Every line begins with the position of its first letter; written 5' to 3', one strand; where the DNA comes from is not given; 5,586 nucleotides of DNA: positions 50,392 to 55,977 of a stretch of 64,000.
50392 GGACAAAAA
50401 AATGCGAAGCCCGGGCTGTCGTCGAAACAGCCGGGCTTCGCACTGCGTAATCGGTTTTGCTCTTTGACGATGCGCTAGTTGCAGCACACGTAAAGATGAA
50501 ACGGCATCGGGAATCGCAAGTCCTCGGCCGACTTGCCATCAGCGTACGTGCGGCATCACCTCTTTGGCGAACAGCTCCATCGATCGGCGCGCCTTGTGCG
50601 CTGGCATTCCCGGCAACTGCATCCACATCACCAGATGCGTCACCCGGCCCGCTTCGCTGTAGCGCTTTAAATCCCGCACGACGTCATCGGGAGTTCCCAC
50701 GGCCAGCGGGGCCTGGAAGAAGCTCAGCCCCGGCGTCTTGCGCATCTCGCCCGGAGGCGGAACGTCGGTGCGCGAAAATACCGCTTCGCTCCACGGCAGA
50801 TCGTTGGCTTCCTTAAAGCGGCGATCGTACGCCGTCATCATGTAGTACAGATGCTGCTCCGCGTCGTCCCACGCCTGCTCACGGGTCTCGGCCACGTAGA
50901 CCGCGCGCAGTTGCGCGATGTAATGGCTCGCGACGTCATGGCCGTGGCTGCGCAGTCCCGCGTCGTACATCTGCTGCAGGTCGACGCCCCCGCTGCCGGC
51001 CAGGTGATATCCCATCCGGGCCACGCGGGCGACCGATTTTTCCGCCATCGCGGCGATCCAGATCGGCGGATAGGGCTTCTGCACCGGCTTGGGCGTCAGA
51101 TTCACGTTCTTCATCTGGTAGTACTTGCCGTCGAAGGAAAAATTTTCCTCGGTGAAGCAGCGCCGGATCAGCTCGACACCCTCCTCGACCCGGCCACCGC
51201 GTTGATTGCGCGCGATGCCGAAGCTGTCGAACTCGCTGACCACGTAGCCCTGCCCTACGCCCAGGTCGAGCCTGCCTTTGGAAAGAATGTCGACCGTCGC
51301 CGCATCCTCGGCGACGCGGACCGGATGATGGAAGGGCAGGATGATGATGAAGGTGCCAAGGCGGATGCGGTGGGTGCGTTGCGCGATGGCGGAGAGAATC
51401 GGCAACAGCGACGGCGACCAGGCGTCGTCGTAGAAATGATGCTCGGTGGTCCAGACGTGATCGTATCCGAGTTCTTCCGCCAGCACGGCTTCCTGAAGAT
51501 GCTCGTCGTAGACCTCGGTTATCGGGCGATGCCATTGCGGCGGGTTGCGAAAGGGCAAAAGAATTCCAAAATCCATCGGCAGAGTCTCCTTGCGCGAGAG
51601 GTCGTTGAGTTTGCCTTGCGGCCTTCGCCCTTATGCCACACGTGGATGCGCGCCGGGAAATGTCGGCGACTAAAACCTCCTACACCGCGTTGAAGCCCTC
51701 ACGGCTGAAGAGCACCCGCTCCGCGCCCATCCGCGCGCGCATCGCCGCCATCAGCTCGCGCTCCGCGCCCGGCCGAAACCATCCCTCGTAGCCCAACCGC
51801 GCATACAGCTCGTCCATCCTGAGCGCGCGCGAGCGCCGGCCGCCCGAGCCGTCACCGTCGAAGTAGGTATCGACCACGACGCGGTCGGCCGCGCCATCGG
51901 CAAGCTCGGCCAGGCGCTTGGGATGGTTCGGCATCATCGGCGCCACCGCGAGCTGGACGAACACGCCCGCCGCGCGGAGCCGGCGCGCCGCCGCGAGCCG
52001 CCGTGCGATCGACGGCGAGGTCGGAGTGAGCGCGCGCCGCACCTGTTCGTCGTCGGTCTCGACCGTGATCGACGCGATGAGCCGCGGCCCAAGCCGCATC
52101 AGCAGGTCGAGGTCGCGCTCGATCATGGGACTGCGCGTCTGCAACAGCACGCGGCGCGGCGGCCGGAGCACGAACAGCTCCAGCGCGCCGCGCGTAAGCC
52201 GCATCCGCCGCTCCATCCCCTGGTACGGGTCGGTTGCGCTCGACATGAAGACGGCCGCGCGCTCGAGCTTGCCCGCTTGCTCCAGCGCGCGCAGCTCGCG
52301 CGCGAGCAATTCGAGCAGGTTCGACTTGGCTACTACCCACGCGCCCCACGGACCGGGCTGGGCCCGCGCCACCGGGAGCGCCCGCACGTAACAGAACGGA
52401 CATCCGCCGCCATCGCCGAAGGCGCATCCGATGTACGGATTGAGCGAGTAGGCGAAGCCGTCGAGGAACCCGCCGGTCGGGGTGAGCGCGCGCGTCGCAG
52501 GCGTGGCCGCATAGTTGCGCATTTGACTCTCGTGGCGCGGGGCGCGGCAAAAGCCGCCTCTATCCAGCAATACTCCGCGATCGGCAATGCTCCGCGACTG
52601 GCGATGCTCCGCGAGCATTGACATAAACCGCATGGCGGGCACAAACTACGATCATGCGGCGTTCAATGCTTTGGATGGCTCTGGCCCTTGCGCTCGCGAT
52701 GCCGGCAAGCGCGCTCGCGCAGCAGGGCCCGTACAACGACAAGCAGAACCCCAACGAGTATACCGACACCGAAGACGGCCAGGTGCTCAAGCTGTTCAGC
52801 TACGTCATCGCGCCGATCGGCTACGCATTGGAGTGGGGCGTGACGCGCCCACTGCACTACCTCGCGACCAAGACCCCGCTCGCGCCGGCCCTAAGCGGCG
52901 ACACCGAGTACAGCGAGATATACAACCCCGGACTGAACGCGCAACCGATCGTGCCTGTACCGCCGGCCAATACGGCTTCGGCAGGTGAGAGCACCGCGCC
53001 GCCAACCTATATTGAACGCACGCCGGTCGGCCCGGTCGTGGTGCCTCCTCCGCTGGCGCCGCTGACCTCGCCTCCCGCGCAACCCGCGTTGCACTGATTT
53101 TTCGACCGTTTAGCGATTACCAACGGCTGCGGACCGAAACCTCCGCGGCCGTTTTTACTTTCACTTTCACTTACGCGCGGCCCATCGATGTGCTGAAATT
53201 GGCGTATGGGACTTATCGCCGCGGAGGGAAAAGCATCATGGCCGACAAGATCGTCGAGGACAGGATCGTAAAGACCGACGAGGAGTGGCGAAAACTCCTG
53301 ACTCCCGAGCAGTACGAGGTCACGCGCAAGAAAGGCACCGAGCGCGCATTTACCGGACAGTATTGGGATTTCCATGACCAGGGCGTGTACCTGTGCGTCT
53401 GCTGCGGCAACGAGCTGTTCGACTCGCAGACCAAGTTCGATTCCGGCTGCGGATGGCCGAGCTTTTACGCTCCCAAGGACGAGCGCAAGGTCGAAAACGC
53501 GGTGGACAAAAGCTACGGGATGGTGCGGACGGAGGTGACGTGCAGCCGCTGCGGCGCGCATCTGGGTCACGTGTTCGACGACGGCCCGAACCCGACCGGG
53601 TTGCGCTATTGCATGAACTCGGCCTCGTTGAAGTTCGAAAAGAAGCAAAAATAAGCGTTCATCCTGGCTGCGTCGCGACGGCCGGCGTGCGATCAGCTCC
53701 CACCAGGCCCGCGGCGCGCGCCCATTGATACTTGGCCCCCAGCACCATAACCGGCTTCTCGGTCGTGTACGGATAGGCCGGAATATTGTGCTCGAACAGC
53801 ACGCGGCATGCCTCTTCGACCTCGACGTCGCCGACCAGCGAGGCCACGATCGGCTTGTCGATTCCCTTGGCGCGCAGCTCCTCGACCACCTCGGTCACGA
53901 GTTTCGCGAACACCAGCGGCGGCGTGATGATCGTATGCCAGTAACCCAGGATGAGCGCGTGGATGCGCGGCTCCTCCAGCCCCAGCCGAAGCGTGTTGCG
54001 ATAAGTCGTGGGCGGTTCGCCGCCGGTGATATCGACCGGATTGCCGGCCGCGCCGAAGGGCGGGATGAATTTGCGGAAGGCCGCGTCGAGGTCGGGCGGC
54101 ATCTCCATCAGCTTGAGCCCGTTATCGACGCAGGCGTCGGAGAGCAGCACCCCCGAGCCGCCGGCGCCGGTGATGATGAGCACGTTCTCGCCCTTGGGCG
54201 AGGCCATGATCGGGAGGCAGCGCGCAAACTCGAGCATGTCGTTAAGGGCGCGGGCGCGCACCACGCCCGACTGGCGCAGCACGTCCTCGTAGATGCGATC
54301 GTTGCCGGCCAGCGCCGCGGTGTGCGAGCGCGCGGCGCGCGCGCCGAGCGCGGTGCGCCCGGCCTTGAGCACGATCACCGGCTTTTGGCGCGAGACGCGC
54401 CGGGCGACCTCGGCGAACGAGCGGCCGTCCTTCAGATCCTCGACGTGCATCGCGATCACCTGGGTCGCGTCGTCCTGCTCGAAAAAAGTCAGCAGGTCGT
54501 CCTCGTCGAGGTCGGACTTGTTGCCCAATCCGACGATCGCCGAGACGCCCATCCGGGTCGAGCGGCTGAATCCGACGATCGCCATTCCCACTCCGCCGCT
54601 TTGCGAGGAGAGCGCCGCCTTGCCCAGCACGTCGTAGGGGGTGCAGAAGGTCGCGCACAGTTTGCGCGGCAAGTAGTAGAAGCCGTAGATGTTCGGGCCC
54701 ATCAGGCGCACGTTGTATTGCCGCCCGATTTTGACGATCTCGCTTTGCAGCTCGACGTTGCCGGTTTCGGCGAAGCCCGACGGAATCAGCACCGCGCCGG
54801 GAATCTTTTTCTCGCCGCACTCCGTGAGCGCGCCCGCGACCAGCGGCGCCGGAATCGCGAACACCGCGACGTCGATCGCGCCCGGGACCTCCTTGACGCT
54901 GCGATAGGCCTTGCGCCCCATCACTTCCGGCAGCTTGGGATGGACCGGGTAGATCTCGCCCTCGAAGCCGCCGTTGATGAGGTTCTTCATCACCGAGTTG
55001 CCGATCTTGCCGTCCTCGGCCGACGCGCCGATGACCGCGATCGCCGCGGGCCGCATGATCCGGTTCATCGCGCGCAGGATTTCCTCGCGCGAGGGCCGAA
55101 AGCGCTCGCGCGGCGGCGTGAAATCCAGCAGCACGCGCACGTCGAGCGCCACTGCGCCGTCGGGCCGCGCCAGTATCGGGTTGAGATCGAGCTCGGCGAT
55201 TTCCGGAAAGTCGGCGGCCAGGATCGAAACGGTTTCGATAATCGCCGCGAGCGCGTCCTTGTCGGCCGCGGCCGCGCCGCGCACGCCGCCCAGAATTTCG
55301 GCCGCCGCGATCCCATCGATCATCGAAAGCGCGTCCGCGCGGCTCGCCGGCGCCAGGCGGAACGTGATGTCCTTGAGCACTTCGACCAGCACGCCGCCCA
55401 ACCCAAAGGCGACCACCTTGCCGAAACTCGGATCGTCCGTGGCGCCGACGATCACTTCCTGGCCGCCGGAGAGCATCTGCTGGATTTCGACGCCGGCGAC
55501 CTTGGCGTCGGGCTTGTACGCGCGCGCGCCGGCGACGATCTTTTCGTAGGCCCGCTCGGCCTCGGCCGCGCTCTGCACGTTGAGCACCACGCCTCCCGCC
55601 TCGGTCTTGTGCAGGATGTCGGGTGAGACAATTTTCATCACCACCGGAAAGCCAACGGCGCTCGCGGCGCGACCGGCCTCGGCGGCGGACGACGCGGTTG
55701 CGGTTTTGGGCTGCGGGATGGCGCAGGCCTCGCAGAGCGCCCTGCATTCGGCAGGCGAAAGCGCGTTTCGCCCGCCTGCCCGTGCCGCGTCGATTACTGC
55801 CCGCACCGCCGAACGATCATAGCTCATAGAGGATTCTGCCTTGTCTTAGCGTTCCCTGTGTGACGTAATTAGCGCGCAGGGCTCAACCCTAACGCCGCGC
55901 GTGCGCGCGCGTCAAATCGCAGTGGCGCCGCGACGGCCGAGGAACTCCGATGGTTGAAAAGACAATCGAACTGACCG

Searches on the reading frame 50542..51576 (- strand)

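Call 64: search_protein_families(library=pfam, proteins=[window:50542-51576:-], max_evalue=0.00001)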
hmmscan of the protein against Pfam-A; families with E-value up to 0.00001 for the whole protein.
window:50542-51576:- (345 aa): 1 family
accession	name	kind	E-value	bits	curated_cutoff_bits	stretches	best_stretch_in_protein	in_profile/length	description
PF00296.26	Bac_luciferase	-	4.1e-70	237.1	27.9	1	1-310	1-311/314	Luciferase-like monooxygenase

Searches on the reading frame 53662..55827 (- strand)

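Call 64: search_protein_families(library=pfam, proteins=[window:53662-55827:-], max_evalue=0.00001)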
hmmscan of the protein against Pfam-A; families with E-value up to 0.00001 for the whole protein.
window:53662-55827:- (722 aa): 5 families
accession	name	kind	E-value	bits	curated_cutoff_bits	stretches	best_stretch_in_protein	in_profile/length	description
PF19045.5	Ligase_CoA_2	-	4.1e-95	316.7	23.7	1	549-709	1-161/162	Ligase-CoA domain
PF13549.11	ATP-grasp_5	-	4.7e-77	258.7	27.6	1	15-233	2-220/221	ATP-grasp domain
PF13607.11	Succ_CoA_lig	-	3.3e-48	163.4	27.4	1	402-538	2-138/138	Succinyl-CoA ligase like flavodoxin domain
PF13380.12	CoA_binding_2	-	2e-21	77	22.8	1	262-382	2-112/116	CoA binding domain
PF02629.25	CoA_binding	-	2.5e-12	47.8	22.3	1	261-350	4-96/97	CoA binding domain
